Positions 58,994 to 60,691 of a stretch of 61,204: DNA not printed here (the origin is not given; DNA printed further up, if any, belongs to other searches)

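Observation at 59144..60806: Two-gene radical SAM/SPASM plus Nif11-type GG-leader precursor cassette: candidate undescribed thioether RiPP with a single-Cys, highly charged core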

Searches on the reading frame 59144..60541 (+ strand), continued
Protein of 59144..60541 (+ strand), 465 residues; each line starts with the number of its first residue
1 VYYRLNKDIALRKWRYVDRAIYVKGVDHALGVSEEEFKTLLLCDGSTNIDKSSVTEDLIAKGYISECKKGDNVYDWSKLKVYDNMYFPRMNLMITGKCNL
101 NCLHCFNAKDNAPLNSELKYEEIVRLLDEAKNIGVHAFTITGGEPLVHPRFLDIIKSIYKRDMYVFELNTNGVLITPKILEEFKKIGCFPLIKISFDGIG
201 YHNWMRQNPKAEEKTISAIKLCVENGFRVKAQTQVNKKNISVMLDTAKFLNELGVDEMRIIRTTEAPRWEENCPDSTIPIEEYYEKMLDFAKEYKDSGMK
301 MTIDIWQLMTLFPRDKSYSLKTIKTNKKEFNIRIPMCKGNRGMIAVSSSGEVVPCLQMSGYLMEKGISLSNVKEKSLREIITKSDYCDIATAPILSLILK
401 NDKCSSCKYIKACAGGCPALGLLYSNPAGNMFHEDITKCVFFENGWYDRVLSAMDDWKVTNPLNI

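Call 38: fold_search(model_id=the predicted structure, library=pdb)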
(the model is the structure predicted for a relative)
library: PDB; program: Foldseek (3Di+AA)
matches with E <= 10: 1845; with E <= 0.001: 210
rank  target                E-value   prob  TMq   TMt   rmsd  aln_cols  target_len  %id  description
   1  5v1t_A                2.9e-15  1.00  0.62  0.65   6.2       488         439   16  Crystal structure of Streptococcus suis SuiB bound to precursor peptide SuiA (released 2017-08-30)
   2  5v1s_A                1.1e-14  1.00  0.61  0.66   7.6       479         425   15  Crystal structure of Streptococcus suis SuiB bound to S-adenosylmethionine (released 2017-08-30)
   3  5v1q_A                2.6e-14  1.00  0.62  0.67   7.2       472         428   16  Crystal structure of Streptococcus suis SuiB (released 2017-08-30)
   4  5v1s_B                3.1e-14  1.00  0.61  0.66   6.8       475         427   17  Crystal structure of Streptococcus suis SuiB bound to S-adenosylmethionine (released 2017-08-30)
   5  5v1q_B                4.7e-14  1.00  0.64  0.67   6.4       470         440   17  Crystal structure of Streptococcus suis SuiB (released 2017-08-30)
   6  6efn                  2.3e-13  1.00  0.55  0.66   6.4       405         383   16  Structure of a RiPP maturase, SkfB (released 2018-10-24)
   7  6c8v                  5.7e-13  1.00  0.48  0.68   5.5       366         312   18  X-ray structure of PqqE from Methylobacterium extorquens (released 2018-02-14)
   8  4k37_A                1.2e-12  1.00  0.53  0.65   5.8       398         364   17  Native anSMEcpe with bound AdoMet (released 2013-05-08)
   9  4k36_A                2.4e-12  1.00  0.53  0.62   6.0       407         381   18  His6 tagged anSMEcpe with bound AdoMet (released 2013-05-08)
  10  4k39_A                2.7e-12  1.00  0.53  0.65   5.7       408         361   17  Native anSMEcpe with bound AdoMet and Cp18Cys peptide (released 2013-05-08)
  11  4k36_B                3.4e-12  1.00  0.52  0.64   6.1       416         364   17  His6 tagged anSMEcpe with bound AdoMet (released 2013-05-08)
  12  4k38_B                4.3e-12  1.00  0.54  0.67   5.5       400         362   17  Native anSMEcpe with bound AdoMet and Kp18Cys peptide (released 2013-05-08)
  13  4k38_A                7.4e-12  1.00  0.54  0.66   5.6       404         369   18  Native anSMEcpe with bound AdoMet and Kp18Cys peptide (released 2013-05-08)
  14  5why_A                8.8e-12  1.00  0.51  0.56  12.7       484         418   16  Structural Insights into Thioether Bond Formation in the Biosynthesis of Sactipeptides (released 2017-07-26)
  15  4k37_B                1.1e-11  1.00  0.52  0.63   5.8       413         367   17  Native anSMEcpe with bound AdoMet (released 2013-05-08)
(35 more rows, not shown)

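Call 39: search_protein_families(library=pfam, proteins=[L001:8001-8270:+, L001:9473-9865:+, L085:8419-8835:+, L001:14161-14460:+, L001:6522-7724:+], max_evalue=10)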
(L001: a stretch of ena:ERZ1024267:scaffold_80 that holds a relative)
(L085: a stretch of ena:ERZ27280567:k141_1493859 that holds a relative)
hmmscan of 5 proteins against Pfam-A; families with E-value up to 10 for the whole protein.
L001:8001-8270:+ (90 aa): 0 families

L001:9473-9865:+ (130 aa): 2 families
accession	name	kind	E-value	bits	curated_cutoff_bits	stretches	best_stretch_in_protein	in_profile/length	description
PF24157.1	DUF7408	-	0.096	13.1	27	1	48-121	87-158/174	Domain of unknown function (DUF7408)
PF20297.4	MSSS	-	0.11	12.6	26.8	1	78-98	1-23/42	MutS2 and Smr-associated SH3 domain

L085:8419-8835:+ (138 aa): 2 families
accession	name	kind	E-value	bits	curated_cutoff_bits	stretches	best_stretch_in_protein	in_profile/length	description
PF12704.14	MacB_PCD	-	0.048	14.4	27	1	52-95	107-156/207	MacB-like periplasmic core domain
PF13687.11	DUF4153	-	0.06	12.9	27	1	4-47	155-198/373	Domain of unknown function (DUF4153)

L001:14161-14460:+ (99 aa): 2 families
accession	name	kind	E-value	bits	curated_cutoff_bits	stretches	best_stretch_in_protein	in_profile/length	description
PF01740.26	STAS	-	1.1e-11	44.8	22.6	1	12-97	11-100/106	STAS domain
PF13466.11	STAS_2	-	0.0058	17.2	29.2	1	16-90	3-79/80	STAS domain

L001:6522-7724:+ (400 aa): 2 families
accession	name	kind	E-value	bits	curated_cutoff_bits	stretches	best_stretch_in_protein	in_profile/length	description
PF07804.18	HipA_C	-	0.067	13.3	30.5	1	272-309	124-159/213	HipA-like C-terminal domain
PF14191.11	YodL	-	0.078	14.4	24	1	48-111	25-84/98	YodL-like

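Call 40: search_protein_families(library=ncbifam, proteins=[L001:9473-9865:+, L001:9867-11963:+, L001:11972-14152:+, L001:7788-7982:+], max_evalue=0.01)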
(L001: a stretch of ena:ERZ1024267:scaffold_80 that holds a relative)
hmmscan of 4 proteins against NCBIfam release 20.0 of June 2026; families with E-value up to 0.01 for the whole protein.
L001:9473-9865:+ (130 aa): 1 family
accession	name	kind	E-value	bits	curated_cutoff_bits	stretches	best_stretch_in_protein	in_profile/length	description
NF045939.1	MHJ_0274_fam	hypoth_equivalog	0.0011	18.7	80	1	25-52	3-30/165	MHJ_0274 family protein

L001:9867-11963:+ (698 aa): 191 families (the best 25 are shown)
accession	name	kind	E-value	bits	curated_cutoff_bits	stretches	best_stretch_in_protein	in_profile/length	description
TIGR03796.1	NHLM_micro_ABC1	equivalog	1.9e-233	776.7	853.3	2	17-584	2-572/710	NHLP family bacteriocin export ABC transporter peptidase/permease/ATPase subunit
TIGR01846.1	type_I_sec_HlyB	subfamily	5.5e-99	332.3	725.55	2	32-585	4-551/694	type I secretion system permease/ATPase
TIGR01193.1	bacteriocin_ABC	subfamily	4.8e-97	326.2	523.85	2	23-586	2-569/708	peptide cleavage/export ABC transporter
TIGR03797.1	NHLM_micro_ABC2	equivalog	1.2e-94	318.2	709.4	2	153-586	119-548/686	NHLP bacteriocin export ABC transporter permease/ATPase subunit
TIGR02203.1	MsbA_lipidA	equivalog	7.8e-83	278.9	602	2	170-585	19-427/572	lipid A export permease/ATP-binding protein MsbA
TIGR03375.1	type_I_sec_LssB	subfamily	7.5e-81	272.4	693.1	2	31-585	5-561/696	type I secretion system permease/ATPase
NF045998.1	cleave_ABC_plasm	equivalog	5.2e-76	256.3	500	2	26-584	6-560/673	Mbov_0121 family peptidase domain-containing ABC transporter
TIGR00958.1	3a01208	subfamily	1.1e-75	255.3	874.6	2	179-584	170-574/711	antigen peptide transporter 2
NF045513.1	HepA_fam_ABC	equivalog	1.6e-72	244.9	725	2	169-585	46-468/610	heterocyst formation ABC transporter subunit HepA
NF010178.0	PRK13657.1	equivalog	3.1e-68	230.7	733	2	587-696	457-568/588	glucan ABC transporter ATP-binding protein/ permease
TIGR02204.1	MsbA_rel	hypoth_equivalog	3e-67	227.6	780.4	2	589-695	464-572/576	ABC transporter, permease/ATP-binding protein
NF008381.0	PRK11176.1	equivalog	4.2e-63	213.6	867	2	203-585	58-437/582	lipid A ABC transporter ATP-binding protein/permease MsbA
NF052233.1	CphA_assoc_ABC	equivalog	5.4e-61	206.9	880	2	590-695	633-740/766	cyanophycin metabolism-associated ABC transporter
NF008056.1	PRK10790.1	equivalog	5.5e-58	196.9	746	2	188-585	41-435/584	SmdB family multidrug efflux ABC transporter permease/ATP-binding protein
TIGR01842.1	type_I_sec_PrtD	subfamily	1.1e-57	195.8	510.15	2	171-587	8-414/544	type I secretion system permease/ATPase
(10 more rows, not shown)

L001:11972-14152:+ (726 aa): 187 families (the best 25 are shown)
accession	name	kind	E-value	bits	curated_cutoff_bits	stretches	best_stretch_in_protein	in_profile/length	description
TIGR03797.1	NHLM_micro_ABC2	equivalog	2.1e-197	657.8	709.4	1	67-721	29-685/686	NHLP bacteriocin export ABC transporter permease/ATPase subunit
TIGR03796.1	NHLM_micro_ABC1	equivalog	3.6e-97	326.3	853.3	1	174-718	153-709/710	NHLP family bacteriocin export ABC transporter peptidase/permease/ATPase subunit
TIGR02203.1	MsbA_lipidA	equivalog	2.4e-91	307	602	1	176-719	15-567/572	lipid A export permease/ATP-binding protein MsbA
TIGR01846.1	type_I_sec_HlyB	subfamily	5e-90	302.7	725.55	1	189-721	153-692/694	type I secretion system permease/ATPase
NF045513.1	HepA_fam_ABC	equivalog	1.9e-81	274.3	725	1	211-717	92-605/610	heterocyst formation ABC transporter subunit HepA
TIGR03375.1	type_I_sec_LssB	subfamily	2.9e-80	270.5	693.1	1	229-711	203-692/696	type I secretion system permease/ATPase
TIGR02204.1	MsbA_rel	hypoth_equivalog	1.6e-79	268.2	780.4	1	161-721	6-575/576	ABC transporter, permease/ATP-binding protein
TIGR01193.1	bacteriocin_ABC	subfamily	1.6e-76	258.3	523.85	1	149-719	132-707/708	peptide cleavage/export ABC transporter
NF010178.0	PRK13657.1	equivalog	9.6e-73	245.5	733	1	179-723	23-572/588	glucan ABC transporter ATP-binding protein/ permease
NF008381.0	PRK11176.1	equivalog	1.1e-72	245.2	867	1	160-719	8-577/582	lipid A ABC transporter ATP-binding protein/permease MsbA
TIGR00958.1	3a01208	subfamily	2.6e-70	237.5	874.6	1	160-718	148-711/711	antigen peptide transporter 2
NF052233.1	CphA_assoc_ABC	equivalog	7e-70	236.3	880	1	182-721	191-743/766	cyanophycin metabolism-associated ABC transporter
NF008056.1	PRK10790.1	equivalog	2.4e-64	217.9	746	1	160-723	10-577/584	SmdB family multidrug efflux ABC transporter permease/ATP-binding protein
TIGR01192.1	chvA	subfamily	3.7e-58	197.5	585.4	1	397-721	246-570/585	glucan export ABC transporter ATP-binding protein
NF008364.0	PRK11160.1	equivalog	6.9e-56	190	630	1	161-720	4-574/575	heme ABC transporter ATP-binding protein/permease CydC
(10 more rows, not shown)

L001:7788-7982:+ (64 aa): 4 families
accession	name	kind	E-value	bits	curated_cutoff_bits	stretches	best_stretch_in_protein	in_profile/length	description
TIGR03798.1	leader_Nif11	subfamily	0.00098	19.3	32.3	1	15-46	21-53/68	Nif11-like leader peptide family RiPP precursor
NF033456.1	RiPP_CCRG-2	domain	0.0015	18.4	24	1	36-49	5-18/18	CCRG-2 family RiPP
TIGR01847.1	bacteriocin_sig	domain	0.0085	16.6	15.7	0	36-48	3-15/15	bacteriocin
NF038399.1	NH_RiPP_Os17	domain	0.01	15.9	40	0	25-47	23-45/63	Os1348 family NHLP clan protein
